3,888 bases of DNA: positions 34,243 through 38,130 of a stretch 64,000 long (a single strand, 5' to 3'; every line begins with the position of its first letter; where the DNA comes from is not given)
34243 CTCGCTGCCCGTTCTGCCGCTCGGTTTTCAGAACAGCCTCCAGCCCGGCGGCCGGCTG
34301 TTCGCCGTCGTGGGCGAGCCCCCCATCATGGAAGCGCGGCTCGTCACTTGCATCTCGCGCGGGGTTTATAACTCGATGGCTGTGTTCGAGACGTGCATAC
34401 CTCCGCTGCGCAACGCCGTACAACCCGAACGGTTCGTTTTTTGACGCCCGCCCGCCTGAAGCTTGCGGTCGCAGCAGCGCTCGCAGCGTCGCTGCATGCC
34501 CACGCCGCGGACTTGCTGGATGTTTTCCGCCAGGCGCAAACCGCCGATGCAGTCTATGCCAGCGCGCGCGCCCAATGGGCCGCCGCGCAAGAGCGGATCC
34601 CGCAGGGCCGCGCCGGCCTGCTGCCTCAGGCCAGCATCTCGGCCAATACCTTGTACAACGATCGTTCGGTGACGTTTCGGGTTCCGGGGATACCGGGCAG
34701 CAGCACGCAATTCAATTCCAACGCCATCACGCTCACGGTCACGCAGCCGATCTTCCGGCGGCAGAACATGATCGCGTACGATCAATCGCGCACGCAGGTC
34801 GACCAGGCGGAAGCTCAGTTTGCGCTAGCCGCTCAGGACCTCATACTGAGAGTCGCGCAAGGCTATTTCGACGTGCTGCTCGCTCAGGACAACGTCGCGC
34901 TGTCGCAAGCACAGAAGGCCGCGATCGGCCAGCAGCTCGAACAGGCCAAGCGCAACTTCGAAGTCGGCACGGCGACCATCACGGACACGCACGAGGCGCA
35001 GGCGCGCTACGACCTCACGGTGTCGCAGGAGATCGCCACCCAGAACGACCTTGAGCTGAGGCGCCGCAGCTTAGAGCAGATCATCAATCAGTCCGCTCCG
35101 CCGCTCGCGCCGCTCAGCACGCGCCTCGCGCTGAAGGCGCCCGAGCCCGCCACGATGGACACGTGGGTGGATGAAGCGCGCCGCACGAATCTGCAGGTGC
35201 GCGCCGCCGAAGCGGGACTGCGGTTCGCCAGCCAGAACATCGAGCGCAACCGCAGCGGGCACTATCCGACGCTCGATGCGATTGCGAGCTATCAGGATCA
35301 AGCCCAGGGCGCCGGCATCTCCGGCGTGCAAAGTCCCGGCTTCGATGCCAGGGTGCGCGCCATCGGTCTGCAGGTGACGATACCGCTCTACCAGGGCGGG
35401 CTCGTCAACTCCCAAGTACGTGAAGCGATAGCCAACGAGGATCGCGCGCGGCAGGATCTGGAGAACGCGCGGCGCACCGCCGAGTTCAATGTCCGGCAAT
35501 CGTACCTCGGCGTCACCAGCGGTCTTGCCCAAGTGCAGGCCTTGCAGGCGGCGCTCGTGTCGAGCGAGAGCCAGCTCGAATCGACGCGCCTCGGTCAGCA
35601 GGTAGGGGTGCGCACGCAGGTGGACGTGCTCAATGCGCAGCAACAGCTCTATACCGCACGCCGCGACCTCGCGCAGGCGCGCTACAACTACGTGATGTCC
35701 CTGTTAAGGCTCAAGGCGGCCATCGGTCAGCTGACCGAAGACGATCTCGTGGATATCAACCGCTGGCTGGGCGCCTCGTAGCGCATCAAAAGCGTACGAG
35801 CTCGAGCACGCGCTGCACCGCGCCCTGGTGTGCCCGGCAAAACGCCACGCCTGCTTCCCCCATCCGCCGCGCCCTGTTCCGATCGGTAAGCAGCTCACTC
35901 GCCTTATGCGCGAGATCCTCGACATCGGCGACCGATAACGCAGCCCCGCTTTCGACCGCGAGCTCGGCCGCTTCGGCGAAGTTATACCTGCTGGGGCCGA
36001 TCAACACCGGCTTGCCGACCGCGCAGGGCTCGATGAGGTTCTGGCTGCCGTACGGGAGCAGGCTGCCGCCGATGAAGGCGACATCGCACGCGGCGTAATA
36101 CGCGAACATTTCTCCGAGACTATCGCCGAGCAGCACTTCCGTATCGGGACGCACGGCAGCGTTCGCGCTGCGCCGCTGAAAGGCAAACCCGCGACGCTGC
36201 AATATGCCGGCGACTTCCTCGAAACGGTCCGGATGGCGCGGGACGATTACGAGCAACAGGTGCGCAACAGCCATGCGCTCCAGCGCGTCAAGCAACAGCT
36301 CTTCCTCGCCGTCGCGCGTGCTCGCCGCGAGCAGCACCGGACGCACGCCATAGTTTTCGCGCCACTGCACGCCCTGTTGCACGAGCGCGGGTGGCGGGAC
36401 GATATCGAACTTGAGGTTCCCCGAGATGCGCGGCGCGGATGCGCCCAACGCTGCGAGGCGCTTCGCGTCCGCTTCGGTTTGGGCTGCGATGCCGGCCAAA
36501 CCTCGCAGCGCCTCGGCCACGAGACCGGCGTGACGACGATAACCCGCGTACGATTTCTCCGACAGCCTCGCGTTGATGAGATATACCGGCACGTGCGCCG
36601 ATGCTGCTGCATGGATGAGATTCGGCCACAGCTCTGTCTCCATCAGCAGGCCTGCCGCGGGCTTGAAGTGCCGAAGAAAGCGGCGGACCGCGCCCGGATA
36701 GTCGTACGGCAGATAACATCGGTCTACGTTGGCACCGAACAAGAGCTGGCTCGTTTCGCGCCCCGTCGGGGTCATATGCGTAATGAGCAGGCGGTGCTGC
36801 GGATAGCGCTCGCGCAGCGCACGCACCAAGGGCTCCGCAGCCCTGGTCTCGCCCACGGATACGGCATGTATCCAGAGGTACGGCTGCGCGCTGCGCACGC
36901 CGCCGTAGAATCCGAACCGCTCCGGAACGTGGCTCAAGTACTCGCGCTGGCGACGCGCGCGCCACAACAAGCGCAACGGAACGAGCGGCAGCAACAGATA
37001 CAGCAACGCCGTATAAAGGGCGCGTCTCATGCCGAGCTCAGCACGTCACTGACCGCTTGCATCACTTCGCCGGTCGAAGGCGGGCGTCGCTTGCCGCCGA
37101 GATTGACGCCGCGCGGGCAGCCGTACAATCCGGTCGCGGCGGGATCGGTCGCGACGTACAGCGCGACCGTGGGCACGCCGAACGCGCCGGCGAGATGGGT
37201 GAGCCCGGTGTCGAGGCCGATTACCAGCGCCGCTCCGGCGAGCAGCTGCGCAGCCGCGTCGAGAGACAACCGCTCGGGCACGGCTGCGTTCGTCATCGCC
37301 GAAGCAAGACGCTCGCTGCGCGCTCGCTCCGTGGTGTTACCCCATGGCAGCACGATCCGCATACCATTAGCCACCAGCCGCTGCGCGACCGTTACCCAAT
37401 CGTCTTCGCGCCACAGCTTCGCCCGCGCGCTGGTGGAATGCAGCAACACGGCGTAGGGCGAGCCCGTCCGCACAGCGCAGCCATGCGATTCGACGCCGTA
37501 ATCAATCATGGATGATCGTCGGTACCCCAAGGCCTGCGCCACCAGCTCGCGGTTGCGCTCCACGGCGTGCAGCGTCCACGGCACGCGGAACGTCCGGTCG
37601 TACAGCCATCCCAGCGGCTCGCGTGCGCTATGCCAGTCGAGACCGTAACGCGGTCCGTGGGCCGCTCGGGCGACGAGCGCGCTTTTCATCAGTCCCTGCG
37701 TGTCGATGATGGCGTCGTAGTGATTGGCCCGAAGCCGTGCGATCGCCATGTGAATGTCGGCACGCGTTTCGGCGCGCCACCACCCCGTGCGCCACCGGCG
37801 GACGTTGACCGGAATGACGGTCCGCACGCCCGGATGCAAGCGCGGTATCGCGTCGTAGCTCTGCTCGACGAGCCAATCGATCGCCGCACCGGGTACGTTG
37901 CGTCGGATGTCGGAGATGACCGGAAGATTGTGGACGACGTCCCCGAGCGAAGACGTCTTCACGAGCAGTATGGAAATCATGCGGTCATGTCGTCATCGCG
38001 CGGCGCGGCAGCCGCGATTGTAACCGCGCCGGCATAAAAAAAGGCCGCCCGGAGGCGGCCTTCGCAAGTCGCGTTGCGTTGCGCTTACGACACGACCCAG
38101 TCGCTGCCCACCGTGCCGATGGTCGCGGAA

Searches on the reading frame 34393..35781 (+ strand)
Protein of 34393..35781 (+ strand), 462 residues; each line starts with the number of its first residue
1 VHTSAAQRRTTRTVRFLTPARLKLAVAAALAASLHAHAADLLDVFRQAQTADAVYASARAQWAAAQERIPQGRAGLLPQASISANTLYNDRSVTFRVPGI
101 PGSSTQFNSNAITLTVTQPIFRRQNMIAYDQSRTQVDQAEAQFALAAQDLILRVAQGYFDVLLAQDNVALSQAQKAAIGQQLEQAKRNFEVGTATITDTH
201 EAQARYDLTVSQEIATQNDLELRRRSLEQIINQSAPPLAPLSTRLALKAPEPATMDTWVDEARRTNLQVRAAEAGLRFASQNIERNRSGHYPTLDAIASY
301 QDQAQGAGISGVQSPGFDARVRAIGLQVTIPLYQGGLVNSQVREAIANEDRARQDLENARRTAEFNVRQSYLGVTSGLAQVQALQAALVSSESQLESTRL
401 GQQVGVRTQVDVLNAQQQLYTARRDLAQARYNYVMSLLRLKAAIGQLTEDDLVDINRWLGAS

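Call 7: search_protein_families(library=pfam, proteins=[window:34393-35781:+], max_evalue=0.01)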
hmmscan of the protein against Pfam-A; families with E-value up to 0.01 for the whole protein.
window:34393-35781:+ (462 aa): 1 family
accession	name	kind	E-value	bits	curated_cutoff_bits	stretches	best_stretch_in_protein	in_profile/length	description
PF02321.23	OEP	-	2.1e-61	207.5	22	2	256-445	2-187/187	Outer membrane efflux protein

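Call 8: search_protein_families(library=ncbifam, proteins=[window:34393-35781:+], max_evalue=0.01)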
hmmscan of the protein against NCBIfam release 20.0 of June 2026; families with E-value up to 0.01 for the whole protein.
window:34393-35781:+ (462 aa): 4 families
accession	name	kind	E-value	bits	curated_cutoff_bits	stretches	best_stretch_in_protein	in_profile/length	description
TIGR01844.1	type_I_sec_TolC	subfamily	3.6e-102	342.5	225.15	1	38-459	2-412/414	TolC family outer membrane protein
NF007002.0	PRK09465.1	equivalog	1.3e-99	333.9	495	1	23-461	7-440/460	outer membrane channel protein TolC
NF052390.1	efflux_OMP_AbuO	equivalog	1.9e-66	224.6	700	1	23-459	4-445/447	multidrug efflux outer membrane protein AbuO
TIGR01845.1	outer_NodT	subfamily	1.7e-17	63.4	210.05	1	46-445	64-458/460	efflux transporter outer membrane subunit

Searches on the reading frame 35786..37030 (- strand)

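Call 7: search_protein_families(library=pfam, proteins=[window:35786-37030:-], max_evalue=0.01)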
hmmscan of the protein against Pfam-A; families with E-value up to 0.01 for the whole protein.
window:35786-37030:- (414 aa): 3 families
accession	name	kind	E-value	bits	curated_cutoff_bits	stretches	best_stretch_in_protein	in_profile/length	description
PF04413.22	Glycos_transf_N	-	1.2e-67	227.4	23.9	1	34-210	2-179/179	3-Deoxy-D-manno-octulosonic-acid transferase (kdotransferase)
PF00534.26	Glycos_transf_1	-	4.2e-08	33.4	26.4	1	272-394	51-169/172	Glycosyl transferases group 1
PF13524.12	Glyco_trans_1_2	-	0.00048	20.5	25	1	332-411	67-142/144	Glycosyl transferase-like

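Call 8: search_protein_families(library=ncbifam, proteins=[window:35786-37030:-], max_evalue=0.01)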
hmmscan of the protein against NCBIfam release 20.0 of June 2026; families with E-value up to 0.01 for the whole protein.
window:35786-37030:- (414 aa): 5 families
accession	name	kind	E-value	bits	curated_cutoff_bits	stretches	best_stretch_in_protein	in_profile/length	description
NF004386.0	PRK05749.1-2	equivalog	8.5e-177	588.2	524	1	1-413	1-424/433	lipid IV(A) 3-deoxy-D-manno-octulosonic acid transferase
NF004388.0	PRK05749.1-4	equivalog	9.3e-139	462.6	438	1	1-412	2-417/425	lipid IV(A) 3-deoxy-D-manno-octulosonic acid transferase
NF004385.0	PRK05749.1-1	equivalog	6.5e-108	361.1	590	1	2-412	2-416/425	lipid IV(A) 3-deoxy-D-manno-octulosonic acid transferase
NF004387.0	PRK05749.1-3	equivalog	2.1e-86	290.4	617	1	6-410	13-417/440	lipid IV(A) 3-deoxy-D-manno-octulosonic acid transferase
NF004389.0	PRK05749.1-5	equivalog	1.3e-69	235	363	1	4-380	3-375/402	lipid IV(A) 3-deoxy-D-manno-octulosonic acid transferase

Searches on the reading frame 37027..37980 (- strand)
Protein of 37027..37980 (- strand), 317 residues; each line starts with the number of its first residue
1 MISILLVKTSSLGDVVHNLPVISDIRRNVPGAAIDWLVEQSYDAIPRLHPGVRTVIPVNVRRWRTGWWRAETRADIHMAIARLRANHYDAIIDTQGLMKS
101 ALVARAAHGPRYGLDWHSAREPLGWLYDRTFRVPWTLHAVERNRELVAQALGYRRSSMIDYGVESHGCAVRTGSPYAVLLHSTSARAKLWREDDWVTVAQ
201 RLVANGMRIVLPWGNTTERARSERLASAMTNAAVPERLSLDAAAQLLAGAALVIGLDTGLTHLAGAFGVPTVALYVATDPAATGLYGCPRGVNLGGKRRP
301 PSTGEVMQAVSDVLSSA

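Call 7: search_protein_families(library=pfam, proteins=[window:37027-37980:-], max_evalue=0.01)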
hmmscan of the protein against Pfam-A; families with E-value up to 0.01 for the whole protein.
window:37027-37980:- (317 aa): 1 family
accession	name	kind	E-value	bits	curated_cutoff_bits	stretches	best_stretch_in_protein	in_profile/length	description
PF01075.23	Glyco_transf_9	-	1.1e-53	182.5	22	1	81-287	6-221/247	Glycosyltransferase family 9 (heptosyltransferase)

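Call 8: search_protein_families(library=ncbifam, proteins=[window:37027-37980:-], max_evalue=0.01)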
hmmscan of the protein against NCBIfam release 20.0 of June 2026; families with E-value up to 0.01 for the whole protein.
window:37027-37980:- (317 aa): 7 families
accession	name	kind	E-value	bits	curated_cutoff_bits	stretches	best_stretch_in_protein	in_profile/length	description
TIGR02193.1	heptsyl_trn_I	equivalog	7.8e-110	367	185.3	1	4-314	2-320/320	lipopolysaccharide heptosyltransferase I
NF008204.0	PRK10964.1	equivalog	1.3e-90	303.8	437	1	3-288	2-292/322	lipopolysaccharide heptosyltransferase RfaC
TIGR02201.1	heptsyl_trn_III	equivalog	9.4e-22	77.5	170.2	1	4-279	2-290/344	putative lipopolysaccharide heptosyltransferase III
NF007742.0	PRK10422.1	equivalog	2.7e-15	56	467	1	3-279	7-292/352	lipopolysaccharide core heptosyltransferase RfaQ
TIGR02195.1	heptsyl_trn_II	equivalog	8.3e-14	51.4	134.6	1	185-283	186-290/339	lipopolysaccharide heptosyltransferase II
NF008162.0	PRK10916.1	equivalog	1.5e-09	37.5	569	1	186-283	193-295/348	ADP-heptose--LPS heptosyltransferase RfaF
TIGR04414.1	hepto_Aah_TibC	equivalog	1.7e-06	27.3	200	1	174-280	204-311/374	autotransporter strand-loop-strand O-heptosyltransferase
